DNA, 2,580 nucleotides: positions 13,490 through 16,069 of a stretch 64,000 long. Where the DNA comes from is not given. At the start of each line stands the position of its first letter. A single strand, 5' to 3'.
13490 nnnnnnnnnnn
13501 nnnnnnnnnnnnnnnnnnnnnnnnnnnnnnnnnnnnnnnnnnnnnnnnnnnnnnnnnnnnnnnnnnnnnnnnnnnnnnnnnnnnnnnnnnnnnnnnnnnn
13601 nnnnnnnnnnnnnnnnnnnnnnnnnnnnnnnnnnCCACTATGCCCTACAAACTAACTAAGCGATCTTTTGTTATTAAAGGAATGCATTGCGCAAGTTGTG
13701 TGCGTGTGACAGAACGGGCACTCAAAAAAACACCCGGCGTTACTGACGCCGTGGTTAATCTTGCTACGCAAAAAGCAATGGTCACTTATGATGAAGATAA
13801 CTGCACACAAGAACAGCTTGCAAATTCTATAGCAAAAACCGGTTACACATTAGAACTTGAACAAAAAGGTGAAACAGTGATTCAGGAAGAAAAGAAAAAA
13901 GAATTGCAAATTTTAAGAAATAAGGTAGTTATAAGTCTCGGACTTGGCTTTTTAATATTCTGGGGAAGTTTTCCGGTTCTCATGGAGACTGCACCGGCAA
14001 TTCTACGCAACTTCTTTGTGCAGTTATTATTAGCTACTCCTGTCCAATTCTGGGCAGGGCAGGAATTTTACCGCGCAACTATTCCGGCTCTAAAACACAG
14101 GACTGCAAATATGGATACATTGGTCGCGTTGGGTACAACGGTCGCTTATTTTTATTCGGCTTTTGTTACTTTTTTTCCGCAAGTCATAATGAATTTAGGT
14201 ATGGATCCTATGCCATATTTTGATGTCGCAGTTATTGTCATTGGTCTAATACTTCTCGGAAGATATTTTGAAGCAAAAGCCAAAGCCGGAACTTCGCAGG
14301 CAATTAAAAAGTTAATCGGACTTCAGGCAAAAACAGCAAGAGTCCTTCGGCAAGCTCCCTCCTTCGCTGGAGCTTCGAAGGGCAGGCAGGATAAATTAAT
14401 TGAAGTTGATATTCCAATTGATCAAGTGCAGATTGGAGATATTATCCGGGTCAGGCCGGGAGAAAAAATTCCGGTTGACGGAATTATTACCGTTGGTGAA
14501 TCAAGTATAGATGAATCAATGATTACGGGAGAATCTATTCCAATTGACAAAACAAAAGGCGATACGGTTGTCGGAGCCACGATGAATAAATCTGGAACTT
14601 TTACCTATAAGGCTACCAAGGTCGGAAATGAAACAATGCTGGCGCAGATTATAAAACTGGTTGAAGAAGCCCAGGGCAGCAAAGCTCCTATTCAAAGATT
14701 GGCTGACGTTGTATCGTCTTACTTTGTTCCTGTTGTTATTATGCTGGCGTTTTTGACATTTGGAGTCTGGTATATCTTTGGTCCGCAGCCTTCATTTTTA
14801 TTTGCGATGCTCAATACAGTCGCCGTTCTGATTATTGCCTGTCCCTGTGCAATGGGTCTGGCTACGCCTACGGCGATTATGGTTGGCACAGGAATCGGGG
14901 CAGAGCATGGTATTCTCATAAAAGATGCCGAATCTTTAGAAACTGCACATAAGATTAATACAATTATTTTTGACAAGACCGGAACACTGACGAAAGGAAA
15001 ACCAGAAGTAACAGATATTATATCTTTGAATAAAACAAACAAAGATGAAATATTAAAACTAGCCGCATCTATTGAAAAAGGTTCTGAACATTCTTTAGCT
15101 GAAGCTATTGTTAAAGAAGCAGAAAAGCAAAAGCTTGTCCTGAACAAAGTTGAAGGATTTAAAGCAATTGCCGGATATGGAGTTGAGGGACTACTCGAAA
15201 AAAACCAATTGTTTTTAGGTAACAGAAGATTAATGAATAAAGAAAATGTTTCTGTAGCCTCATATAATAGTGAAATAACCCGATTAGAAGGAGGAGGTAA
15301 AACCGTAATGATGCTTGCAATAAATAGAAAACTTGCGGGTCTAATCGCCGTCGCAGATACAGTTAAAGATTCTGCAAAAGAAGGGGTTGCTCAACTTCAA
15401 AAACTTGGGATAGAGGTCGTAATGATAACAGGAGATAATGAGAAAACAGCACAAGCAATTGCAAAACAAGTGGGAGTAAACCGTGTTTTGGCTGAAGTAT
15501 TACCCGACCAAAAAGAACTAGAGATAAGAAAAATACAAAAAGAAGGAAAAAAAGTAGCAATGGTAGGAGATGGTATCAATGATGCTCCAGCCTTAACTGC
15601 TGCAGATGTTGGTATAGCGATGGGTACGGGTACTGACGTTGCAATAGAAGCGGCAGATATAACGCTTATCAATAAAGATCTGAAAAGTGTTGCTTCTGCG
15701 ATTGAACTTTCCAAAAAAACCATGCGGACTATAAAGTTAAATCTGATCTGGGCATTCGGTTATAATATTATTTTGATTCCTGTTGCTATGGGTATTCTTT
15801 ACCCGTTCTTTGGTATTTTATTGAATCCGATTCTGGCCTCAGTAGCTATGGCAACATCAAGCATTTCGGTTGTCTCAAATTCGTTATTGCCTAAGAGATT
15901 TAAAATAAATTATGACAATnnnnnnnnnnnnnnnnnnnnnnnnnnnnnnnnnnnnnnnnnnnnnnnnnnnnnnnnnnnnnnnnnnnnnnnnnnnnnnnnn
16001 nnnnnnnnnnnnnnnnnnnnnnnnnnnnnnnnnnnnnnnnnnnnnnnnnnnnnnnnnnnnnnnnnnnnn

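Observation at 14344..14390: GC-rich palindromic element inserted in frame in the copA actuator-domain region, analogous to Rickettsia palindromic elements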

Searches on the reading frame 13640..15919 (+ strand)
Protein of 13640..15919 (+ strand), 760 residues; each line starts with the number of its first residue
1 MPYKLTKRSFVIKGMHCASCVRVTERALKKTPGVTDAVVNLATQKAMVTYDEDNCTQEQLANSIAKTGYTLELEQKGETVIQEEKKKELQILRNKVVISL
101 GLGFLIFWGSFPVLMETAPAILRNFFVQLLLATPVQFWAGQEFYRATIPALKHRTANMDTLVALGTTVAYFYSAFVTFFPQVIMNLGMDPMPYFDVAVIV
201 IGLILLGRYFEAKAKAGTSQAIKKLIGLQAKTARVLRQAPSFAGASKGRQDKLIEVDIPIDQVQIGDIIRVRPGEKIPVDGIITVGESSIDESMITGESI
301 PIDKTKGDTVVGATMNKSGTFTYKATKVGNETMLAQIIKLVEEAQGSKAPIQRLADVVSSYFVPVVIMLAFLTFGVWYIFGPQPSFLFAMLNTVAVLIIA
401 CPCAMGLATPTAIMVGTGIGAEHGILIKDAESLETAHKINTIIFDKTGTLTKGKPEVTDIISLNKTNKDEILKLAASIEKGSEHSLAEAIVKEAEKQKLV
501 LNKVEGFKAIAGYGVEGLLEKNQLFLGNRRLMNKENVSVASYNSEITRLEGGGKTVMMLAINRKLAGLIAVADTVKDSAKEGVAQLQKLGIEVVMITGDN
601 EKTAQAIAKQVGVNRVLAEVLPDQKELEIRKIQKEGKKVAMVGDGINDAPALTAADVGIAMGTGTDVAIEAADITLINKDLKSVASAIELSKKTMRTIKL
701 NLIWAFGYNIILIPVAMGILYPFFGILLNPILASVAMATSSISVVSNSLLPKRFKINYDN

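Call 14: find_homologous_proteins(query=window:13640-15919:+, max_evalue=1e-50)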
Query window:13640-15919:+ (760 aa): 8000 proteins with E <= 1e-50 among 8000 candidates; the best 120 are listed.
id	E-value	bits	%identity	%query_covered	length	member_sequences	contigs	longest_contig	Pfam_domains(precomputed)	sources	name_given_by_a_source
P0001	0.0e+0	1641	100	100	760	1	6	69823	PF00403.33,PF00702.33,PF08282.19,PF00122.26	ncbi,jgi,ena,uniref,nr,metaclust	ncbi:copper-translocating P-type ATPase [Candidatus Roizmanbacteria bacterium RIFCSPHIGHO2_01_FULL_3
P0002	0.0e+0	1300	81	99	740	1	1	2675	PF00403.33,PF00702.33,PF08282.19,PF00122.26,PF12710.14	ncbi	-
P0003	0.0e+0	1293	80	99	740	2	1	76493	PF00403.33,PF00702.33,PF08282.19,PF00122.26,PF12710.14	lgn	-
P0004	0.0e+0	1291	80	99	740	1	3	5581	PF00403.33,PF00702.33,PF08282.19,PF00122.26,PF12710.14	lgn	-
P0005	0.0e+0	1289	80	99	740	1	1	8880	PF00403.33,PF00702.33,PF08282.19,PF00122.26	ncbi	-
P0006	0.0e+0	1289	80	98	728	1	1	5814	PF00403.33,PF00702.33,PF08282.19,PF00122.26,PF12710.14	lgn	-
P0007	0.0e+0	1289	80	99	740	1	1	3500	PF00403.33,PF00702.33,PF08282.19,PF00122.26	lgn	-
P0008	0.0e+0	1289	80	99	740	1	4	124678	PF00403.33,PF00702.33,PF08282.19,PF00122.26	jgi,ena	jgi:Cu+-exporting ATPase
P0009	0.0e+0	1288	81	99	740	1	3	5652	PF00403.33,PF00702.33,PF08282.19,PF00122.26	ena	-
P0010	0.0e+0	1287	80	99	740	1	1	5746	PF00403.33,PF00702.33,PF08282.19,PF00122.26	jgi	jgi:P-type Cu+ transporter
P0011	0.0e+0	1285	80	96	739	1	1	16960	PF00403.33,PF00702.33,PF08282.19,PF00122.26,PF12710.14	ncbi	-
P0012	0.0e+0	1282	79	99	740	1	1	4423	PF00403.33,PF00702.33,PF08282.19,PF00122.26,PF12710.14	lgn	-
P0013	0.0e+0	1281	80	99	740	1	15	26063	PF00403.33,PF00702.33,PF08282.19,PF00122.26,PF12710.14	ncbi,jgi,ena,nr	ncbi:copper-translocating P-type ATPase [Candidatus Daviesbacteria bacterium RIFCSPHIGHO2_01_FULL_37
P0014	0.0e+0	1281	80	99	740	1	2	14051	PF00403.33,PF00702.33,PF08282.19,PF00122.26,PF12710.14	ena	-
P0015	0.0e+0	1278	79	99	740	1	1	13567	PF00403.33,PF00702.33,PF08282.19,PF00122.26,PF12710.14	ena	-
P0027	0.0e+0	1264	77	99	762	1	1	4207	PF00403.33,PF00702.33,PF08282.19,PF00122.26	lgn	-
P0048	0.0e+0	1249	77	99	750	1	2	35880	PF00403.33,PF00702.33,PF08282.19,PF00122.26,PF12710.14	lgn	-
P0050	0.0e+0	1248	78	99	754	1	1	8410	PF00403.33,PF00702.33,PF08282.19,PF00122.26,PF12710.14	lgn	-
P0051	0.0e+0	1247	77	99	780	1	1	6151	PF00403.33,PF00702.33,PF08282.19,PF00122.26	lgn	-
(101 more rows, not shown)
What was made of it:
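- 13640..15922 (+): copA, a copper-exporting P1B-type ATPase of 760 aa that hosts the insert. Roizmanbacteria CopA, and the precomputed Pfam domains are HMA, E1-E2_ATPase and Hydrolase (call 14).
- On Rickettsia palindromic elements: Roizmanbacteria (call 14).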

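Call 15: find_encoding_contigs(protein=window:13640-15919:+, flank=10000, max_places=6)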
Protein window:13640-15919:+ (760 aa): 9 contigs read that carry it; 3 places shown.
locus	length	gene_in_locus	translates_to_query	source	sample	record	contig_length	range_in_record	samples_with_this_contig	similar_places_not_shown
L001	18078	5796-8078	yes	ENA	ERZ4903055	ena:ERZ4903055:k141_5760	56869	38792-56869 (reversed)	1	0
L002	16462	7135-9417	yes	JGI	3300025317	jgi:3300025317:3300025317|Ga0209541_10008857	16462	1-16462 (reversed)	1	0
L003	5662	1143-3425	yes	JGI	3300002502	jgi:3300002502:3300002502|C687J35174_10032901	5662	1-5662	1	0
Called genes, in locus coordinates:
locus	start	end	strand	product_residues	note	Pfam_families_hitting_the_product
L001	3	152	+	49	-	?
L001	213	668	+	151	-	-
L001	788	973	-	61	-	-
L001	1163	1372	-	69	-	PF07927:HicA_toxin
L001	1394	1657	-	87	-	PF15919:HicB_lk_antitox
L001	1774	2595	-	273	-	PF13489:Methyltransf_23, PF05175:MTS (weak), PF07021:MetW (weak), PF08003:Methyltransf_9 (faint), PF13847:Methyltransf_31, PF08241:Methyltransf_11, PF08242:Methyltransf_12, PF13649:Methyltransf_25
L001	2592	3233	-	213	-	PF00027:cNMP_binding, PF13545:HTH_Crp_2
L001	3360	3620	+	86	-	PF02583:Trns_repr_metal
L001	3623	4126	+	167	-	PF22544:HYDIN_VesB_CFA65-like_Ig (weak), PF07610:DUF1573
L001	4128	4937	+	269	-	PF02683:DsbD_TM (faint)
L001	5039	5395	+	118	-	PF13473:Cupredoxin_1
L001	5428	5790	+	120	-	PF05635:23S_rRNA_IVP, PF22296:bAvd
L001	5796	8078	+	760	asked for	PF00403:HMA, PF00122:E1-E2_ATPase, PF00702:Hydrolase, PF08282:Hydrolase_3 (weak)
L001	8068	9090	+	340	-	PF13386:DsbD_2, PF13473:Cupredoxin_1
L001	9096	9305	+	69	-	PF00403:HMA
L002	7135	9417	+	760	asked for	PF00403:HMA, PF00122:E1-E2_ATPase, PF00702:Hydrolase, PF08282:Hydrolase_3 (weak)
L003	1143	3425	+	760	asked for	PF00403:HMA, PF00122:E1-E2_ATPase, PF00702:Hydrolase, PF08282:Hydrolase_3 (weak)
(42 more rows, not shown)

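Call 22: find_encoding_contigs(protein=P0048, flank=10000, max_places=2)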
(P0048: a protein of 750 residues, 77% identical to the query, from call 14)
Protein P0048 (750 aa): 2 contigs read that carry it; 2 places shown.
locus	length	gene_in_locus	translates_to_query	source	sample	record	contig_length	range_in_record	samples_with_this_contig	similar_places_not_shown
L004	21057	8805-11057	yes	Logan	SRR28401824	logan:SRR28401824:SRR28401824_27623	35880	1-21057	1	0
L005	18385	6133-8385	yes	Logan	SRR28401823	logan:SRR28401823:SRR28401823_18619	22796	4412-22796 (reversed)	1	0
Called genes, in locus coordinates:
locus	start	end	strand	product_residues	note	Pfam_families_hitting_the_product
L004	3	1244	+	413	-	?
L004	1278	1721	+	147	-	PF01475:FUR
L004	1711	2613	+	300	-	PF01297:ZnuA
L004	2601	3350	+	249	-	PF02463:SMC_N (faint), PF00005:ABC_tran, PF00004:AAA (faint), PF13304:AAA_21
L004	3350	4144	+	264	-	PF00950:ABC-3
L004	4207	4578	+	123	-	-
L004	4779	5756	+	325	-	PF01594:AI-2E_transport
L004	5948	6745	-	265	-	-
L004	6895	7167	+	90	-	PF02583:Trns_repr_metal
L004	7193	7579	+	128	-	PF03713:DUF305, PF13628:DUF4142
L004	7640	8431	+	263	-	PF13473:Cupredoxin_1 (faint), PF23951:DUF7282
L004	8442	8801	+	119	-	PF13473:Cupredoxin_1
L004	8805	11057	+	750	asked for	PF00403:HMA, PF00122:E1-E2_ATPase, PF00702:Hydrolase, PF12710:HAD (faint), PF08282:Hydrolase_3 (weak)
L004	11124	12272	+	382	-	PF02683:DsbD_TM, PF13386:DsbD_2, PF13473:Cupredoxin_1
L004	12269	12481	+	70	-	PF00403:HMA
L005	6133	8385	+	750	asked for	PF00403:HMA, PF00122:E1-E2_ATPase, PF00702:Hydrolase, PF12710:HAD (faint), PF08282:Hydrolase_3 (weak)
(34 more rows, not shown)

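Call 23: find_encoding_contigs(protein=P0050, flank=10000, max_places=2)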
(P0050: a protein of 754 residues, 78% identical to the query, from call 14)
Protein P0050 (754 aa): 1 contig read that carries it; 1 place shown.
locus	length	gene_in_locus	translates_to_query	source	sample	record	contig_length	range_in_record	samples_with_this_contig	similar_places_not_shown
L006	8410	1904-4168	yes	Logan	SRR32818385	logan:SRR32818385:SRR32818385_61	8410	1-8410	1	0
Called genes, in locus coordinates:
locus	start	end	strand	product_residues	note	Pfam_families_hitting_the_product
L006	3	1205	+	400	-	?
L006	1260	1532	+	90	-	PF02583:Trns_repr_metal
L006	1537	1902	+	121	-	PF13473:Cupredoxin_1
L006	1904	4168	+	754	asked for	PF00403:HMA, PF00122:E1-E2_ATPase, PF08282:Hydrolase_3 (faint), PF00702:Hydrolase, PF12710:HAD (weak)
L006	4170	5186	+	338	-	PF13386:DsbD_2, PF13473:Cupredoxin_1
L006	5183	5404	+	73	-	PF23250:zf_DPOE_2 (weak), PF00403:HMA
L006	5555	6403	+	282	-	PF00892:EamA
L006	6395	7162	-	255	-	PF01909:NTP_transf_2 (faint), PF13427:AadA_C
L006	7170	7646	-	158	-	PF13302:Acetyltransf_3, PF13420:Acetyltransf_4, PF00583:Acetyltransf_1, PF13527:Acetyltransf_9 (weak), PF13673:Acetyltransf_10, PF13508:Acetyltransf_7, PF14542:Acetyltransf_CG (weak), PF08445:FR47 (weak)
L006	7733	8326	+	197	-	-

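Call 24: find_encoding_contigs(protein=P0003, flank=10000, max_places=2)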
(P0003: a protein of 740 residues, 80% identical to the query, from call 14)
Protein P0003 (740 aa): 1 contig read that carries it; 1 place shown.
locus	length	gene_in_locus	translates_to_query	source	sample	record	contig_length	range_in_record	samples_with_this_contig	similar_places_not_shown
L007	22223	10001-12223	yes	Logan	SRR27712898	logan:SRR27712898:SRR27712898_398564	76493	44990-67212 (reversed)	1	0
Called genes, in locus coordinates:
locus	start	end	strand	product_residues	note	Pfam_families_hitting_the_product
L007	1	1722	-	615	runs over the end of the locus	PF01935:DUF87, PF12846:AAA_10, PF19044:P-loop_TraG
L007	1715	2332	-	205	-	PF26593:TraC-like (weak)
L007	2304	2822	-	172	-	-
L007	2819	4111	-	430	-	PF18895:T4SS_pilin (weak), PF19590:TrbL_3, PF19597:TrbL_4 (weak)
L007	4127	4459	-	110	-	PF04956:TrbC, PF18895:T4SS_pilin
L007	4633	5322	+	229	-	PF00072:Response_reg, PF00486:Trans_reg_C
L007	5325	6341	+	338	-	PF00512:HisKA, PF02518:HATPase_c, PF13589:HATPase_c_3 (faint), PF14501:HATPase_c_5 (weak)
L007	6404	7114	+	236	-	-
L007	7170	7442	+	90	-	PF02583:Trns_repr_metal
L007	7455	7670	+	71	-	PF04945:YHS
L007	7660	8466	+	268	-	PF23951:DUF7282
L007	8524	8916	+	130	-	PF03713:DUF305, PF13628:DUF4142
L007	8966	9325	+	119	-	PF13473:Cupredoxin_1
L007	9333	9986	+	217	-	-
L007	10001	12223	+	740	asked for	PF00403:HMA, PF00122:E1-E2_ATPase, PF00702:Hydrolase, PF12710:HAD (weak), PF08282:Hydrolase_3 (weak)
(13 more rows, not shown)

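Call 50: search_solved_structures(query=window:13640-15919:+, max_evalue=1e-50, show_alignments=2)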
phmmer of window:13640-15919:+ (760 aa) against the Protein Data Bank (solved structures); distinct sequences matched with E-value up to 1e-50: 19.
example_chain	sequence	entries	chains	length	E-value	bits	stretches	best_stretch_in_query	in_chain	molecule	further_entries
3j09_A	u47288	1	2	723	8.8e-196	655.5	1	8-753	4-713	copper-exporting P-type ATPase A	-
7r0g_A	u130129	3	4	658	2.7e-185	620.9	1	123-753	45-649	Putative copper-exporting P-type ATPase A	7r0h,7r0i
3j08_A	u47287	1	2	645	2.7e-185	620.8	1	124-753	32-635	copper-exporting P-type ATPase A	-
3rfu_A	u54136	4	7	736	6.5e-175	586.5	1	125-754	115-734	Copper efflux ATPase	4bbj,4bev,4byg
7si3_A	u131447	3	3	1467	1.8e-174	585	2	10-536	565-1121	P-type Cu(+) transporter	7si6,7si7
7xuk_A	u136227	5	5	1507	7.4e-174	583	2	11-515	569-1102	Copper-transporting ATPase 2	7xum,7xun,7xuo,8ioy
8q73_A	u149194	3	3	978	3.7e-170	570.8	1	124-755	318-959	Copper-transporting ATPase HMA4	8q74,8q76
8q75_A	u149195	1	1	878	8.7e-170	569.6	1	124-755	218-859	Copper-transporting ATPase HMA4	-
4umv_A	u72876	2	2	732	1.3e-94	321.2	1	197-729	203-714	ZINC-TRANSPORTING ATPASE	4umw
7qbz_A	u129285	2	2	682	3.7e-83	283.3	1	248-756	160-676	Cadmium translocating P-type ATPase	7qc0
3a1c_A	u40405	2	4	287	1.1e-74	255.3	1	416-699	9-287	Probable copper-exporting P-type ATPase A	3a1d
3a1e_A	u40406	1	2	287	1.8e-73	251.3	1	416-699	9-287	Probable copper-exporting P-type ATPase A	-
2b8e_A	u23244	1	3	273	3.1e-70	240.6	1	428-696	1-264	cation-transporting ATPase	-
3skx_A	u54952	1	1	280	8e-65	222.7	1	428-697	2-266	Copper-exporting P-type ATPase B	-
3sky_A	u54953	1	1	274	2e-64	221.4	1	428-697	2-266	Copper-exporting P-type ATPase B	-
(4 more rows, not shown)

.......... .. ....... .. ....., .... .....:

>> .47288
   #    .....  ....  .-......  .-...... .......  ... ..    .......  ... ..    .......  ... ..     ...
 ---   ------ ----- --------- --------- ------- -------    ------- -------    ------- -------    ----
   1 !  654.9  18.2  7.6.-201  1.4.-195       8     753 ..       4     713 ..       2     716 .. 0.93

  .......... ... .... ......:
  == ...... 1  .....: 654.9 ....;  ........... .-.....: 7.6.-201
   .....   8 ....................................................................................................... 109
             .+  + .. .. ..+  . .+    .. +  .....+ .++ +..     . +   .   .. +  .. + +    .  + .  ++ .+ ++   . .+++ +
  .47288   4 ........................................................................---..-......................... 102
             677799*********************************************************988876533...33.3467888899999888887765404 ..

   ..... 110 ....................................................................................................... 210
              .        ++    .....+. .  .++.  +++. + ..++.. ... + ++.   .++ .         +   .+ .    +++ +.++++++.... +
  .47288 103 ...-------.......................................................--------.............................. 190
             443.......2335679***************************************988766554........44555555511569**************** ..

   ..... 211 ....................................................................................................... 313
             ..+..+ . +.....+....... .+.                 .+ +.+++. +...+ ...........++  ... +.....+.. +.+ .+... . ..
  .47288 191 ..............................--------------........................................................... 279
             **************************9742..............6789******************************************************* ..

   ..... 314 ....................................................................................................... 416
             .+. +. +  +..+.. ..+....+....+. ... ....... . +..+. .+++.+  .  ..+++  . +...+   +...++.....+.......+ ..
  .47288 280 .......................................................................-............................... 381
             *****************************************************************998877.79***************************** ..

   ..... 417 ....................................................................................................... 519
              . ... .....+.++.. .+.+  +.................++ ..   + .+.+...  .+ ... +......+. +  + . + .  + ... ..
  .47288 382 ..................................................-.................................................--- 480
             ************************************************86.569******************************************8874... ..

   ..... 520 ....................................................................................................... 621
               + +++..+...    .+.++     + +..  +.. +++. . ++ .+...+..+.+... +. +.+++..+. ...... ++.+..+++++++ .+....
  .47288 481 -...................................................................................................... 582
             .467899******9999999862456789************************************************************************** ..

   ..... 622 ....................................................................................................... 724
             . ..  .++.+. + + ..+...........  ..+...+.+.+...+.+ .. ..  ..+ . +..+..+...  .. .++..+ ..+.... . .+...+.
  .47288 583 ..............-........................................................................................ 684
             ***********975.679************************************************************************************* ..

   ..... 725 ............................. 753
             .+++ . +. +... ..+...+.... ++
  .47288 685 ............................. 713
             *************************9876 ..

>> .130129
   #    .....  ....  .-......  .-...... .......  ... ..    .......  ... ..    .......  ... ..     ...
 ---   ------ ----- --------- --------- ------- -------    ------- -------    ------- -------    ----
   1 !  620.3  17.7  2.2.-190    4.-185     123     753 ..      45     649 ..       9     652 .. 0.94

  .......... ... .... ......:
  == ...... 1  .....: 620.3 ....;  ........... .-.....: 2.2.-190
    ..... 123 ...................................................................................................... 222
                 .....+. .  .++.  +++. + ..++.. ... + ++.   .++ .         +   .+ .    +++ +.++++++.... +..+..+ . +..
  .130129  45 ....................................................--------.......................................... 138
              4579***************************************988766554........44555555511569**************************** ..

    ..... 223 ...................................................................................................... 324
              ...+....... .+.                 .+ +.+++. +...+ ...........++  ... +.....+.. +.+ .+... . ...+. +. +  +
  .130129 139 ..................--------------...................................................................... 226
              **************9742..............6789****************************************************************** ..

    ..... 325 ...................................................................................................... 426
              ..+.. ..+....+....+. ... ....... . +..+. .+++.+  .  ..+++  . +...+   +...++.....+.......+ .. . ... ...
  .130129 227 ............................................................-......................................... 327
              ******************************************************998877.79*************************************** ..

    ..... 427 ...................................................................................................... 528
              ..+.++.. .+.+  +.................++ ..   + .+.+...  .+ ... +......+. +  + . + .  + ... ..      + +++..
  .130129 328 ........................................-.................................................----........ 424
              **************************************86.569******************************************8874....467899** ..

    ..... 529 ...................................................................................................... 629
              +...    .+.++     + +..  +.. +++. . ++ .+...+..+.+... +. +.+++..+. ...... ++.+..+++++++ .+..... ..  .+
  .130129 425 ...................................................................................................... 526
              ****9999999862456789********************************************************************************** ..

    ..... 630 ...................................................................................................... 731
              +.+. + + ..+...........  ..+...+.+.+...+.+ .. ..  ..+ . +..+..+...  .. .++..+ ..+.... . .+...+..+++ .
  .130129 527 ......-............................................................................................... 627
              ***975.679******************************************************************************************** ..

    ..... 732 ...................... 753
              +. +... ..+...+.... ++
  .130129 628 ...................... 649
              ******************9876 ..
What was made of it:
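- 13640..15922 (+): It matches PDB 3J09 at E = 9e-196 (call 50).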

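Call 53: find_encoding_contigs(protein=P0027, flank=3000, max_places=1)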
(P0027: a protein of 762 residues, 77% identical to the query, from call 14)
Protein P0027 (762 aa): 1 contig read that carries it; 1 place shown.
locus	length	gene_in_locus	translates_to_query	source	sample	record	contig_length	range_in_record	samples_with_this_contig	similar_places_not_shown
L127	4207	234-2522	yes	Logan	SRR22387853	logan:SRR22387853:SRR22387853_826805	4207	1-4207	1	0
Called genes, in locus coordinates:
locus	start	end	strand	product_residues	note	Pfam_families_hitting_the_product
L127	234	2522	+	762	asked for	PF00403:HMA, PF00122:E1-E2_ATPase, PF00702:Hydrolase, PF08282:Hydrolase_3 (weak)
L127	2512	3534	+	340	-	PF02683:DsbD_TM (weak), PF13386:DsbD_2, PF13473:Cupredoxin_1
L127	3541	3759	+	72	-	PF00403:HMA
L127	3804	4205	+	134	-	?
